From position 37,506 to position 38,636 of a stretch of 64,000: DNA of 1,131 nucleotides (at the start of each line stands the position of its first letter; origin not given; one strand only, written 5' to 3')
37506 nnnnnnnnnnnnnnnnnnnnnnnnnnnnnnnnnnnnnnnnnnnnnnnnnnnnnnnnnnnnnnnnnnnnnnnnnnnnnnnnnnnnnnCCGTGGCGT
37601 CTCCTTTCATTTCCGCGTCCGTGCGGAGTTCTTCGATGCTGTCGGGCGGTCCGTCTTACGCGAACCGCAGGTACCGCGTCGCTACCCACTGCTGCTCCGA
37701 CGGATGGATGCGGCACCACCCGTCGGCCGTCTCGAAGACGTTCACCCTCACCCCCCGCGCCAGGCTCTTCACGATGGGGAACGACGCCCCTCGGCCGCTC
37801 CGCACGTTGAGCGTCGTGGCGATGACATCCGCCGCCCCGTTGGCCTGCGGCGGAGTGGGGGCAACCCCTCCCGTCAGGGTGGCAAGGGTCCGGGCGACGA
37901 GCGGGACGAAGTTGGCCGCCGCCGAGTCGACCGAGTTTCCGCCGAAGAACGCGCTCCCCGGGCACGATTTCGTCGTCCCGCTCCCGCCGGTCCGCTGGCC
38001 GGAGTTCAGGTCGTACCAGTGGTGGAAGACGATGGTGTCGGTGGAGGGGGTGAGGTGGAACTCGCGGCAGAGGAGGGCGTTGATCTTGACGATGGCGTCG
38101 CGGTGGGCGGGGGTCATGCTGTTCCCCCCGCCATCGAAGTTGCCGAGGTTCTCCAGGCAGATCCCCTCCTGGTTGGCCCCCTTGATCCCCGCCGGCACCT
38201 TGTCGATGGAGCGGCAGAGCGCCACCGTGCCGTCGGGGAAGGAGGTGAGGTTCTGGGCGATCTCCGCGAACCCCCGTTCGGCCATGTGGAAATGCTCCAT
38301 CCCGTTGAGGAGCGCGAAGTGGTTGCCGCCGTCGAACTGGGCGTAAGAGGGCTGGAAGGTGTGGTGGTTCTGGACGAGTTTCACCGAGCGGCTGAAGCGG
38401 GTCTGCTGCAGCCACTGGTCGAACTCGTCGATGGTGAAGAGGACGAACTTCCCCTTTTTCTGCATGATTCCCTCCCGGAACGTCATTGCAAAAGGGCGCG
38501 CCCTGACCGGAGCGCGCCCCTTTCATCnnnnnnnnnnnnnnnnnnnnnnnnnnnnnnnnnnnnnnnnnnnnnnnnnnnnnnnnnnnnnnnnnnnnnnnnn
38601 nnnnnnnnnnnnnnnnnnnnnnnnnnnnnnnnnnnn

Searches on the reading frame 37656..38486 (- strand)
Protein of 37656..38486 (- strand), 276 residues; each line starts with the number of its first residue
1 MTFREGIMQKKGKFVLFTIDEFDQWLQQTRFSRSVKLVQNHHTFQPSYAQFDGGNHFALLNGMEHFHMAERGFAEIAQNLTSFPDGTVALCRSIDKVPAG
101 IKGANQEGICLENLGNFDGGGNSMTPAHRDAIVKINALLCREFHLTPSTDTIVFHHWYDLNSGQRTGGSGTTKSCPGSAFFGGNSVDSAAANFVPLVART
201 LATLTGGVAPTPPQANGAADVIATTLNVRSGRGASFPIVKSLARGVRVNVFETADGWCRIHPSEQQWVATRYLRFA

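Call 3: search_protein_families(library=pfam, proteins=[window:37656-38486:-], max_evalue=0.01)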
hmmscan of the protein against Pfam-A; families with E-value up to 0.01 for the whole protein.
window:37656-38486:- (276 aa): 4 families
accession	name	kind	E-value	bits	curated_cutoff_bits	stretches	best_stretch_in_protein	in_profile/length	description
PF01510.30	Amidase_2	-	4.6e-09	37.1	26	1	33-177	3-130/131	N-acetylmuramoyl-L-alanine amidase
PF08239.17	SH3_3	-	1.1e-08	35.6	27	1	225-273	2-53/54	Bacterial SH3 domain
PF24246.1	SH3b_T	-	0.00014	22.5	27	1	223-273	18-71/74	SH3b_T domain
PF06347.19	SH3_4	-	0.0066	16.6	24.1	0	225-263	4-42/56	Bacterial SH3 domain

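Call 4: search_protein_families(library=ncbifam, proteins=[window:37656-38486:-], max_evalue=0.01)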
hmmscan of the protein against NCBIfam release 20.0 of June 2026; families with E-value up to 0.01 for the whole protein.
window:37656-38486:- (276 aa): 2 families
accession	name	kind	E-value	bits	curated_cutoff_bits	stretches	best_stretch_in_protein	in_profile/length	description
TIGR04211.1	SH3_and_anchor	equivalog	5.4e-05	22.9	65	1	226-273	8-58/198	TIGR04211 family SH3 domain-containing protein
NF010495.0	PRK13914.1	equivalog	0.0014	17.7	647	1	220-272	83-138/481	invasion associated endopeptidase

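Call 37: search_protein_families(library=padloc, proteins=[window:37656-38486:-], max_evalue=0.01)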
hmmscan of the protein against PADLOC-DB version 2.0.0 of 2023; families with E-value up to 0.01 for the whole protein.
window:37656-38486:- (276 aa): 0 families
